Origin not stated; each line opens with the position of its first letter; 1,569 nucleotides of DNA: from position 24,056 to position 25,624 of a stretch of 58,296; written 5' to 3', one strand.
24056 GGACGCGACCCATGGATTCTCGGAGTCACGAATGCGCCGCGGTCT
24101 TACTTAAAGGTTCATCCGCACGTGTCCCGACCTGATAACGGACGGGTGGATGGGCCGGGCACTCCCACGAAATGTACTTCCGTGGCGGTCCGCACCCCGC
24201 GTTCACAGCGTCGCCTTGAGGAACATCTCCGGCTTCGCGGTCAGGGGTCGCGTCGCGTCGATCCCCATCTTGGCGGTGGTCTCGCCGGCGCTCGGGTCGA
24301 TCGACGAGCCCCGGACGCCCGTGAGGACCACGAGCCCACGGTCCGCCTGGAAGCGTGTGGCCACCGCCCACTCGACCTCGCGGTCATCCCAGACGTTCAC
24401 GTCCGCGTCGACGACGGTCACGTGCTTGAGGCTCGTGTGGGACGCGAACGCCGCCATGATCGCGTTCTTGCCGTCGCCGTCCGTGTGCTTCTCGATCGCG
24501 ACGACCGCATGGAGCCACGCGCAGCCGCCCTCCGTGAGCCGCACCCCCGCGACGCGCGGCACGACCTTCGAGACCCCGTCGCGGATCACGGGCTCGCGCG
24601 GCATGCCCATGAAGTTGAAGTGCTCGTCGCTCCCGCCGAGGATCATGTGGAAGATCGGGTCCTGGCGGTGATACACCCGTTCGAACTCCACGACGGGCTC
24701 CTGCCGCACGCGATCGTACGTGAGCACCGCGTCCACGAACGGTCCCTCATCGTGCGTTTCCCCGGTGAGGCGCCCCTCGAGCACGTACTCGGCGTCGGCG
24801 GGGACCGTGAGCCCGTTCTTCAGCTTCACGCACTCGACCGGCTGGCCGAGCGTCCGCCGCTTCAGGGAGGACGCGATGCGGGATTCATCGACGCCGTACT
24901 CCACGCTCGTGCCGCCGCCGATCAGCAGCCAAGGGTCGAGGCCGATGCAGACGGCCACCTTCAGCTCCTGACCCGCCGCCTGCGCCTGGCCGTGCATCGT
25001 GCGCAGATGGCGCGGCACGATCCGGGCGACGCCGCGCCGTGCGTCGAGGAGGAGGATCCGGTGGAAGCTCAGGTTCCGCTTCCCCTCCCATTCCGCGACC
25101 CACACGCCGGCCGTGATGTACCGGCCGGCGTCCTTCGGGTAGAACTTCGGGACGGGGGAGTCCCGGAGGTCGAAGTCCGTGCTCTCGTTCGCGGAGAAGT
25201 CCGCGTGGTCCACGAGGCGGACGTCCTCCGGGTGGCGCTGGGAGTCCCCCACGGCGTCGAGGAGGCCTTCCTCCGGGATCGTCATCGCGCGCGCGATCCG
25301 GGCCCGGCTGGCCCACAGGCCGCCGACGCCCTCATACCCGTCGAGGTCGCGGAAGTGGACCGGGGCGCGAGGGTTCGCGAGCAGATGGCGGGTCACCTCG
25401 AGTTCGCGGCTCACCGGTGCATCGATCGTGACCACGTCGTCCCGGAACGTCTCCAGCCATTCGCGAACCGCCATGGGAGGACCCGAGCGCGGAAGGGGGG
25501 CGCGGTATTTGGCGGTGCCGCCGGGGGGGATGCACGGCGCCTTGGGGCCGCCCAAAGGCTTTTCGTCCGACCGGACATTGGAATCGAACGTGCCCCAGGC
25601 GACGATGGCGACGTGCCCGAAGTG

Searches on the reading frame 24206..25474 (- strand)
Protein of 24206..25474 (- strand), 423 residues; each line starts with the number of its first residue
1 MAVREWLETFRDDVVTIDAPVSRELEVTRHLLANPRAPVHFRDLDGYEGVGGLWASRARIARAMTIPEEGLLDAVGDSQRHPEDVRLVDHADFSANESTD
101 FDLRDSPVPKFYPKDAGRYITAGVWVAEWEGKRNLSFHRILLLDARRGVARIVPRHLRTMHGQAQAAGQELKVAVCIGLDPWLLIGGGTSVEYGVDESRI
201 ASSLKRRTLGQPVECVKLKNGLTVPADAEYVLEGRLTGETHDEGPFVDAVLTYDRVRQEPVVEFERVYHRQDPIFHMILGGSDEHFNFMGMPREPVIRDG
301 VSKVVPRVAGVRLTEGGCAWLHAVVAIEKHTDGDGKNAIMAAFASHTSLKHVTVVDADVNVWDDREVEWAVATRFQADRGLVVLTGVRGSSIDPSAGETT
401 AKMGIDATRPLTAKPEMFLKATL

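Call 23: search_protein_families(library=ncbifam, max_evalue=0.00001, proteins=[window:24206-25474:-])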
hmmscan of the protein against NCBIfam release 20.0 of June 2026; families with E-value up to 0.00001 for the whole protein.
seq(423 aa): 7 families
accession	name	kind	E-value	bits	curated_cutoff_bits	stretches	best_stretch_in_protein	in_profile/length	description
TIGR00148.1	TIGR00148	subfamily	6.6e-98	328.2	244.85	1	4-409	2-437/438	UbiD family decarboxylase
NF041204.1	VdcC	exception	4.6e-54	183.6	650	1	38-414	46-442/467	non-oxidative hydroxyarylic acid decarboxylases subunit C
TIGR03701.1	mena_SCO4490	equivalog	2.4e-35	122.1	495.9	1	97-387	123-417/433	menaquinone biosynthesis decarboxylase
NF008175.0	PRK10922.1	equivalog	2.2e-32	112.2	788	1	98-410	137-458/497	4-hydroxy-3-polyprenylbenzoate decarboxylase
TIGR02724.1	phenyl_P_beta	equivalog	5.8e-26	90.9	468.95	1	100-402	116-429/472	phenylphosphate carboxylase subunit beta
NF041219.1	BagN_FevL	exception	2.8e-19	69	1000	1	99-282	141-327/502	bagremycin/ferroverdin biosynthesis UbiD family decarboxylase BagN/FevL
TIGR02723.1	phenyl_P_alpha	equivalog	5.8e-10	38.4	564.6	1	87-405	107-434/485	phenylphosphate carboxylase subunit alpha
